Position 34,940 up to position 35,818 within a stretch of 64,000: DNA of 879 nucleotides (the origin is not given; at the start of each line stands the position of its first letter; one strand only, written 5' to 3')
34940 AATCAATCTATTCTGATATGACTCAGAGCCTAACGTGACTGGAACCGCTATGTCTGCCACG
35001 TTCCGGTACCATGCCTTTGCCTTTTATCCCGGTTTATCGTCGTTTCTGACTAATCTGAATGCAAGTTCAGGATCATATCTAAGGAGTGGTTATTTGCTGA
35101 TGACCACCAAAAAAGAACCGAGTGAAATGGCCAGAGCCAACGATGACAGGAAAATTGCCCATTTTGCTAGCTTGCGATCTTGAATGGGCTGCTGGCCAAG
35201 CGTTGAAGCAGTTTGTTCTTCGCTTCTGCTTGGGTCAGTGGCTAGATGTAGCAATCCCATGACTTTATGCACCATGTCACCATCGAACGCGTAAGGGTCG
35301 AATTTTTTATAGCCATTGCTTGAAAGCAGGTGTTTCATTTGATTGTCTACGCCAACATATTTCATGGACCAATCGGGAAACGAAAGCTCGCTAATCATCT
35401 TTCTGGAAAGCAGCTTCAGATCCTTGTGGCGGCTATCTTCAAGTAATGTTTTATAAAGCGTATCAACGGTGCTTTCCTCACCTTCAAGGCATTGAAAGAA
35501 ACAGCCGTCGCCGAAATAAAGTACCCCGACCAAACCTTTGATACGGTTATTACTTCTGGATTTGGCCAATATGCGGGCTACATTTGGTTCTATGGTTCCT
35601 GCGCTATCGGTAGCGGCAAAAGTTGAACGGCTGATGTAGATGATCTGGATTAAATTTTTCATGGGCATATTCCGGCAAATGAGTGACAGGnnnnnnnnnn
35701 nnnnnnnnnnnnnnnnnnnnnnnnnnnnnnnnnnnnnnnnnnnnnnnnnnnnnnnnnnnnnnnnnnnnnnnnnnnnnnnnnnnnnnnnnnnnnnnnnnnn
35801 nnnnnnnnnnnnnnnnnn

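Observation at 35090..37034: Three-gene cassette: pseudo-receiver adenylate cyclase + Cys-rich 102-aa protein + tail-anchored BLUF photoreceptor (candidate split, light-regulated cAMP module)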

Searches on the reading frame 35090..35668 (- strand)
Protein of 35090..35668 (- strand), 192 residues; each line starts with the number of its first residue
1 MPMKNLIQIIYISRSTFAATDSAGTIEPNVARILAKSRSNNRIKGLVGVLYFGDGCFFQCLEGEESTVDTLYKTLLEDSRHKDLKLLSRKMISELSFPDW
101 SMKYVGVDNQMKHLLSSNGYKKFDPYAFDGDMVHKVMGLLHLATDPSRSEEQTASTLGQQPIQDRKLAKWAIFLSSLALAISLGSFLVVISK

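Call 3: search_protein_families(library=pfam, proteins=[window:35090-35668:-], max_evalue=0.1)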
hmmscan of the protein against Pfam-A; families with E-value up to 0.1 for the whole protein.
window:35090-35668:- (192 aa): 1 family
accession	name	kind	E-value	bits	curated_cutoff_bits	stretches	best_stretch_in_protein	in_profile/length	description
PF04940.18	BLUF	-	1.1e-26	93.2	25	1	6-103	1-92/92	Sensors of blue-light using FAD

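Call 4: search_protein_families(library=ncbifam, proteins=[window:35090-35668:-], max_evalue=0.1)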
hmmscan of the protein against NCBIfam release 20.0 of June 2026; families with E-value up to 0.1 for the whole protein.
window:35090-35668:- (192 aa): 0 families

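Call 72: search_solved_structures(query=window:35090-35668:-, max_evalue=0.001, show_alignments=3)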
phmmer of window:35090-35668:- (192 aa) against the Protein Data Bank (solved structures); distinct sequences matched with E-value up to 0.001: 22.
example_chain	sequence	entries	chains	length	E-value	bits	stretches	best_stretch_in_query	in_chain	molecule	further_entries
6w6z_A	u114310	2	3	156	4.2e-19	72.2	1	30-130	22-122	BLUF domain-containing protein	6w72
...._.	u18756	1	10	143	1.2e-14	57.7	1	19-108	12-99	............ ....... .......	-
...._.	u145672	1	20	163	1.4e-14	57.5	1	15-108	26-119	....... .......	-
4yus_A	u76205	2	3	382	4.2e-14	56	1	22-114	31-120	Family 3 adenylate cyclase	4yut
9f1w_A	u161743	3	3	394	4.9e-14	55.7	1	22-114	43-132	Family 3 adenylate cyclase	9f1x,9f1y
5x4u_A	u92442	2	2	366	5.4e-14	55.6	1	30-114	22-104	Photoactivated adenylyl cyclase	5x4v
5x4t_A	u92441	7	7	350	6.3e-14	55.4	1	30-114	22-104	Photoactivated adenylyl cyclase | Family 3 adenylate cyclase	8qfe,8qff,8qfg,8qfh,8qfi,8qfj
9f1z_A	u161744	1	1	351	8.6e-14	54.9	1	32-114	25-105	Family 3 adenylate cyclase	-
5mbk_A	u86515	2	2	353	8.8e-13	51.6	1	28-111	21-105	Beta subunit of photoactivated adenylyl cyclase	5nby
5mbj_A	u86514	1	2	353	9.5e-13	51.5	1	29-111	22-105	Beta subunit of photoactivated adenylyl cyclase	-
5m27_A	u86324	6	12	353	9.7e-13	51.5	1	29-111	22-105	Beta subunit of photoactivated adenylyl cyclase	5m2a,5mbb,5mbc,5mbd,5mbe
5mbh_A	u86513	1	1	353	1.1e-12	51.4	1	29-111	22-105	Beta subunit of photoactivated adenylyl cyclase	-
2byc_A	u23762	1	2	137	6.2e-10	42.4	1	28-106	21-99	BLUE-LIGHT RECEPTOR OF THE BLUF-FAMILY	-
3mzi_A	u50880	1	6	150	1.3e-09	41.3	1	26-131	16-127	Activator of photopigment and puc expression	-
2hfn_A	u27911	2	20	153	1.5e-09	41.1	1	26-131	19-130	Synechocystis Photoreceptor (Slr1694) | Activator of photopigment and puc expression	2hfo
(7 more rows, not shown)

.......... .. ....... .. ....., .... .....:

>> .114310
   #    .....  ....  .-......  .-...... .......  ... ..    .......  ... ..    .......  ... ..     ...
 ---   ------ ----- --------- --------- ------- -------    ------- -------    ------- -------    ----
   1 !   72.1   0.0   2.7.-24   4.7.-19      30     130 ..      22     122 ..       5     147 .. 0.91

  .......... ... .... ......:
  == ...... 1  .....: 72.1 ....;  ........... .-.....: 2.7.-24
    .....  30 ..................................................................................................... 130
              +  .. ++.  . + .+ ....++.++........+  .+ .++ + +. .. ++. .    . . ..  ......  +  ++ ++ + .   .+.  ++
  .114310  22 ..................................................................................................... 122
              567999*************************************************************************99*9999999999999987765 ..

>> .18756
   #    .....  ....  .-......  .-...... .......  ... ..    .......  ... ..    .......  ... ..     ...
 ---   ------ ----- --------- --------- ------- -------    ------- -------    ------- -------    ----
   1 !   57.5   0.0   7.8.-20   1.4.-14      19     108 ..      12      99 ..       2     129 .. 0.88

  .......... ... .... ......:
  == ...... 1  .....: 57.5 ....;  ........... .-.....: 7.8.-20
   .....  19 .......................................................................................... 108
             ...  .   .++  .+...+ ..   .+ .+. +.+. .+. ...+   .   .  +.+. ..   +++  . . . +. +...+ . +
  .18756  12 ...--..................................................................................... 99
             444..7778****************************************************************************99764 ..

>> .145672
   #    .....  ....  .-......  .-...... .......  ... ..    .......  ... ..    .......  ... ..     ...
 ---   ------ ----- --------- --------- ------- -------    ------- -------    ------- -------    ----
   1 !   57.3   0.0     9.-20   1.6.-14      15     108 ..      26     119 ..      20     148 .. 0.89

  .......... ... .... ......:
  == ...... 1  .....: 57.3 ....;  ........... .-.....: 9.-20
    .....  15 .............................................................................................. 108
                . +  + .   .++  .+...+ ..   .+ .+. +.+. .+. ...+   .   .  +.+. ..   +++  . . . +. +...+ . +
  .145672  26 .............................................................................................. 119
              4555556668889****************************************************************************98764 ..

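Call 90: find_homologous_proteins(query=window:35090-35668:-, max_evalue=1e-10)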
Query window:35090-35668:- (192 aa): 782 proteins with E <= 1e-10 among 1025 candidates; the best 120 are listed.
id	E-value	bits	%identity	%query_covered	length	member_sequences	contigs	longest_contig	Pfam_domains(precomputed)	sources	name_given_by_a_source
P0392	2.0e-119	414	100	99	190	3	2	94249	PF04940.19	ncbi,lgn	ncbi:MAG TPA: BLUF domain-containing protein [Methylophilaceae bacterium]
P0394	3.1e-104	364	88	99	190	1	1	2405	PF04940.19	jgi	-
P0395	9.0e-74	265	65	98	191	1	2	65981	PF04940.19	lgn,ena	-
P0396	1.8e-69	251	72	77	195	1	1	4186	PF04940.19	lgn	-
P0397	2.1e-67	244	61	97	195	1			PF04940.19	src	-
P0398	7.3e-67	243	61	97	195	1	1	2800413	PF04940.19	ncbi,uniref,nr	ncbi:BLUF domain-containing protein [Methyloradius palustris]|uniref:BLUF domain-containing protein 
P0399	2.5e-64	234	60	90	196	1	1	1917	PF04940.19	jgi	-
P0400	4.8e-64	233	61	94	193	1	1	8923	PF04940.19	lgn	-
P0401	5.9e-64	233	58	95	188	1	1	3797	PF04940.19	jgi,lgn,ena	-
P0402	1.4e-63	232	59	94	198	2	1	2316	PF04940.19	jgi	jgi:hypothetical protein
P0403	2.8e-63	231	59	94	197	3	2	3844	PF04940.19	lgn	-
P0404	4.3e-63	230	59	98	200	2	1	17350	PF04940.19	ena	-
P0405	6.9e-63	230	59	94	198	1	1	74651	PF04940.19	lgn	-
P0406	7.9e-63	229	58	88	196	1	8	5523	PF04940.19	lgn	-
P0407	1.1e-62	229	61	86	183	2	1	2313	PF04940.19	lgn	-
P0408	2.5e-62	228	59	94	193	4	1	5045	PF04940.19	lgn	-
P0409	9.2e-62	226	56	96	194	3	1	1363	PF04940.19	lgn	-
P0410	9.2e-62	226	56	98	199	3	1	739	PF04940.19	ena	-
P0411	1.5e-61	225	63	81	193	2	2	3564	PF04940.19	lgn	-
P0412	4.0e-61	224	58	98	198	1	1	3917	PF04940.19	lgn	-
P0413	9.4e-61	223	70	76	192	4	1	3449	PF04940.19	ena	-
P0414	9.5e-61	223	68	79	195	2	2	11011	PF04940.19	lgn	-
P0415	2.5e-60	221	70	76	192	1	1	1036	PF04940.19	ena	-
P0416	2.3e-59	218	58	88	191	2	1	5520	PF04940.19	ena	-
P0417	1.1e-58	216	59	88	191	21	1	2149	PF04940.19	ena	-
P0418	3.1e-58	214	55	96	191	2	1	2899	PF04940.19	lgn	-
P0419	3.2e-58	214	69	76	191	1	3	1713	PF04940.19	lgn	-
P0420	5.0e-58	214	56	88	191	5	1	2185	PF04940.19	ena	-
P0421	5.2e-58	214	55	98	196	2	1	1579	PF04940.19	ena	-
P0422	6.6e-58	213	68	74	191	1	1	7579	PF04940.19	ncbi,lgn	-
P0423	1.3e-57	212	66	76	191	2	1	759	PF04940.19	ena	-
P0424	1.7e-57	212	54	99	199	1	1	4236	PF04940.19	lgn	-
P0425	1.8e-57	212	67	76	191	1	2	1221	PF04940.19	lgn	-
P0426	5.0e-57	211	62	84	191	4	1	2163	PF04940.19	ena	-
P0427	5.0e-57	211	64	78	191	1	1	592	PF04940.19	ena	-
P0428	5.9e-57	210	59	89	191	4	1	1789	PF04940.19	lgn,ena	-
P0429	6.2e-57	210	57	98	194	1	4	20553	PF04940.19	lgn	-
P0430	7.7e-57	210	54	99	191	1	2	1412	PF04940.19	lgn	-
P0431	1.1e-56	209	57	98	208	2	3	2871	PF04940.19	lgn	-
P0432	1.3e-56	209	64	78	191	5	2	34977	PF04940.19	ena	-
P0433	1.3e-56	209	63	78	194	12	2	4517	PF04940.19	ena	-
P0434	1.6e-56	209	53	94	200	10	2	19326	PF04940.19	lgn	-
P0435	1.6e-56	209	64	78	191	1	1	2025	PF04940.19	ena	-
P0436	2.2e-56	208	64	78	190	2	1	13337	PF04940.19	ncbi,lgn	-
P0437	2.3e-56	208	57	94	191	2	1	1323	PF04940.19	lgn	-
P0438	2.6e-56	208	55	94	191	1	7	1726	PF04940.19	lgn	-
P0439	2.6e-56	208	55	94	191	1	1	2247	PF04940.19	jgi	jgi:hypothetical protein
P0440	2.6e-56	208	56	93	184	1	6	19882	PF04940.19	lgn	-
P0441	2.9e-56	208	69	72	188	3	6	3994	PF04940.19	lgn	-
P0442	3.7e-56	208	54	98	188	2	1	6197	PF04940.19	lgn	-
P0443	4.0e-56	208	68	72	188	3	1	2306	PF04940.19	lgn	-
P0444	4.6e-56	207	58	94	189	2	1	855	PF04940.19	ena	-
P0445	5.1e-56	207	55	94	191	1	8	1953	PF04940.19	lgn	-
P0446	5.1e-56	207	56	94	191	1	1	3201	PF04940.19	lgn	-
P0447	5.2e-56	207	66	76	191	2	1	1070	PF04940.19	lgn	-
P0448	5.7e-56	207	53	98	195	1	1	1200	PF04940.19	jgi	-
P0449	5.7e-56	207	66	76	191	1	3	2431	PF04940.19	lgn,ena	-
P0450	6.2e-56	207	67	74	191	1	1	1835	PF04940.19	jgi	jgi:hypothetical protein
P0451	6.8e-56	207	55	98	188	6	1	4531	PF04940.19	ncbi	-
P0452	8.4e-56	207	54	93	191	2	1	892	PF04940.19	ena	-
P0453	1.2e-55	206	55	96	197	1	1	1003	PF04940.19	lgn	-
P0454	1.2e-55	206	55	98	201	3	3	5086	PF04940.19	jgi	jgi:Sensors of blue-light using FAD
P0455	1.3e-55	206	53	96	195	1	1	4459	PF04940.19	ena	-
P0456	1.4e-55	206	58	90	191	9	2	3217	PF04940.19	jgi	jgi:hypothetical protein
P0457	1.5e-55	206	66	76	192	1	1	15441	PF04940.19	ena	-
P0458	1.5e-55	206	55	88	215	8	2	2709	PF04940.19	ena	-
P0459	1.6e-55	206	64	78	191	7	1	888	PF04940.19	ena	-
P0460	1.8e-55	205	55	94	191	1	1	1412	PF04940.19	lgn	-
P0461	1.8e-55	205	55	94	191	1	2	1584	PF04940.19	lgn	-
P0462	1.9e-55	205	54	97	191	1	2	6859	PF04940.19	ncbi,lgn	-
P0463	2.1e-55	205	58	89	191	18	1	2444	PF04940.19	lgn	-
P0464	2.4e-55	205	55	98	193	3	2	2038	PF04940.19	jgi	jgi:hypothetical protein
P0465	2.9e-55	205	54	98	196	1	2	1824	PF04940.19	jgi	-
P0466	3.0e-55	205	64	78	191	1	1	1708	PF04940.19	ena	-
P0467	3.4e-55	205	64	78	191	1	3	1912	PF04940.19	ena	-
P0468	3.4e-55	205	60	87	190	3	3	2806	PF04940.19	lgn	-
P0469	3.4e-55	205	52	94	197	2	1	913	PF04940.19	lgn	-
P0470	3.7e-55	204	55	94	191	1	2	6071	PF04940.19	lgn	-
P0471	3.8e-55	204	55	97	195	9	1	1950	PF04940.19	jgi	-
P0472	4.0e-55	204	62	78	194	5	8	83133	PF04940.19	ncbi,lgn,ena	-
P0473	4.4e-55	204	54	98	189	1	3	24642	PF04940.19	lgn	-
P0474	5.3e-55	204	55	95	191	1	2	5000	PF04940.19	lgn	-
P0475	5.6e-55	204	52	97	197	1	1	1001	PF04940.19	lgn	-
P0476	6.1e-55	204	52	97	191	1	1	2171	PF04940.19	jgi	-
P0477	6.3e-55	204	55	97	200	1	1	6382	PF04940.19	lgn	-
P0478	6.4e-55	204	64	78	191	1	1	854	PF04940.19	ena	-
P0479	7.1e-55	204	61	82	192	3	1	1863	PF04940.19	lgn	-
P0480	8.0e-55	203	51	97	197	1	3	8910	PF04940.19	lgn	-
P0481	8.8e-55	203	53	98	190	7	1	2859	PF04940.19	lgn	-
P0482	9.7e-55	203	55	94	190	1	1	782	PF04940.19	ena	-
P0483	9.7e-55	203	66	75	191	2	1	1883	PF04940.19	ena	-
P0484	1.2e-54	203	55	94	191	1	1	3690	PF04940.19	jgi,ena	-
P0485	1.2e-54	203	55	95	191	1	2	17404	PF04940.19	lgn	-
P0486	1.8e-54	202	56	95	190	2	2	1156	PF04940.19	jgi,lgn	jgi:hypothetical protein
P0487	2.0e-54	202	55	95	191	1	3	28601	PF04940.19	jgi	jgi:Sensors of blue-light using FAD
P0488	2.0e-54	202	59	87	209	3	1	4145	PF04940.19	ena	-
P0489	2.1e-54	202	54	99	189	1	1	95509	PF04940.19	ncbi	-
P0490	2.3e-54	202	53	97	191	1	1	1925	PF04940.19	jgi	jgi:hypothetical protein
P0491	2.5e-54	202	54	99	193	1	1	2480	PF04940.19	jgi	jgi:Sensors of blue-light using FAD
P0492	2.6e-54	202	56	96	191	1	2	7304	PF04940.19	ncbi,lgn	-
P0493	2.8e-54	202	52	97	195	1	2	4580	PF04940.19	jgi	jgi:hypothetical protein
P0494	3.3e-54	201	55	97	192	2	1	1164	PF04940.19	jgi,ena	-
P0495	3.5e-54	201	57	88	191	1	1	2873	PF04940.19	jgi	-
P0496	3.9e-54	201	65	75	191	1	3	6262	PF04940.19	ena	-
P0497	4.0e-54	201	54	92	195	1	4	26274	PF04940.19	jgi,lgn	jgi:hypothetical protein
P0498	4.7e-54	201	57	98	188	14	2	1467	PF04940.19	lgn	-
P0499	4.9e-54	201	53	97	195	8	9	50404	PF04940.19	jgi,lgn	jgi:hypothetical protein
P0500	5.4e-54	201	65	75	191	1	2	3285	PF04940.19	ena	-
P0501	5.6e-54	201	57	87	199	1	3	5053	PF04940.19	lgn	-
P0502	5.9e-54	201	52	94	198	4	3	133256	PF04940.19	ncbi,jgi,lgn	-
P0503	6.0e-54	200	64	78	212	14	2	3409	PF04940.19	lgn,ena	-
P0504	6.2e-54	200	52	97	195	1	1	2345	PF04940.19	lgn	-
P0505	6.7e-54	200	62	79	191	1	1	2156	PF04940.19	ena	-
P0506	6.7e-54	200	56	94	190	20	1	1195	PF04940.19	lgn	-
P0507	7.2e-54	200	65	76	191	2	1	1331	PF04940.19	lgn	-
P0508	7.4e-54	200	52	97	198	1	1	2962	PF04940.19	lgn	-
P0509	8.6e-54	200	53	95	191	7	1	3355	PF04940.19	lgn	-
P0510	8.7e-54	200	63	76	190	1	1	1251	PF04940.19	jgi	jgi:hypothetical protein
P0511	8.8e-54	200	54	99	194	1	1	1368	PF04940.19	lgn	-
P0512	9.4e-54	200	52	97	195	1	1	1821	PF04940.19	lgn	-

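Call 91: find_encoding_contigs(protein=P0398, flank=7000, max_places=2)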
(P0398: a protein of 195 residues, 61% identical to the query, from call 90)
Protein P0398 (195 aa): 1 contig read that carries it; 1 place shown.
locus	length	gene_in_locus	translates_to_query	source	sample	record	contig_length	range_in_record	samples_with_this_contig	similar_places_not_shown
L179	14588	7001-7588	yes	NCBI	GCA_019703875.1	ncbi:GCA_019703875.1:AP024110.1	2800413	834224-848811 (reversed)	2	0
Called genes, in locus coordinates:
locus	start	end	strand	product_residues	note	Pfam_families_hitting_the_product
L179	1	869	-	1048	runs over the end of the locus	PF00873:ACR_tran, PF02355:SecD_SecF_C (faint)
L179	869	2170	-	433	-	PF25997:BSH_YhbJ (faint), PF25917:BSH_RND, PF25973:BSH_CzcB (faint), PF25876:HH_MFP_RND, PF25944:Beta-barrel_RND, PF25967:RND-MFP_C, PF25975:CzcB_C (faint), PF25989:YknX_C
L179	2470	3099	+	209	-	-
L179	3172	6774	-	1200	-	PF05359:DUF748, PF05170:AsmA (weak)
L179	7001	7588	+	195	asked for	PF04940:BLUF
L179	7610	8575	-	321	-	PF05982:Sbt_1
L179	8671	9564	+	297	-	PF00126:HTH_1, PF03466:LysR_substrate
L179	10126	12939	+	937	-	PF03477:ATP-cone, PF00317:Ribonuc_red_lgN, PF02867:Ribonuc_red_lgC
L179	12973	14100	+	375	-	PF00268:Ribonuc_red_sm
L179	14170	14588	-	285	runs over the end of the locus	PF01436:NHL (faint), PF08450:SGL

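Call 92: find_encoding_contigs(protein=P0502, flank=4000, max_places=1)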
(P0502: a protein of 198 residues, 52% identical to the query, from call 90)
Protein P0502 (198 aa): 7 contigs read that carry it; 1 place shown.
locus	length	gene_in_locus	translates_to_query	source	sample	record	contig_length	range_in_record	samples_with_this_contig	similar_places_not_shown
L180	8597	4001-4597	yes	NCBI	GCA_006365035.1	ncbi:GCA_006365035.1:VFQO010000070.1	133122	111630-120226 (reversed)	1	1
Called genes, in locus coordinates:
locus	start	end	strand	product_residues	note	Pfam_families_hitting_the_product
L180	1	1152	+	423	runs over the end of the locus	PF01595:CNNM, PF00571:CBS (weak), PF03471:CorC_HlyC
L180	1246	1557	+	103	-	PF02617:ClpS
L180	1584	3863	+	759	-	PF02861:Clp_N, PF13191:AAA_16, PF00004:AAA, PF17871:AAA_lid_9, PF00004:AAA, PF07724:AAA_2, PF07728:AAA_5, PF10431:ClpB_D2-small, +9 more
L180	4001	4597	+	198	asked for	PF04940:BLUF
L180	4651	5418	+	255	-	PF00563:EAL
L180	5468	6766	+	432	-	PF00989:PAS, PF13188:PAS_8 (weak), PF13426:PAS_9, PF08448:PAS_4 (weak), PF08447:PAS_3, PF00989:PAS, PF13426:PAS_9, PF00990:GGDEF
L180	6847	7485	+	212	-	PF03458:Gly_transporter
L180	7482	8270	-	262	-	PF04982:TM_HPP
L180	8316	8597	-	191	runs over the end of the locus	PF02798:GST_N (weak), PF13409:GST_N_2, PF13417:GST_N_3, PF00043:GST_C (weak), PF13410:GST_C_2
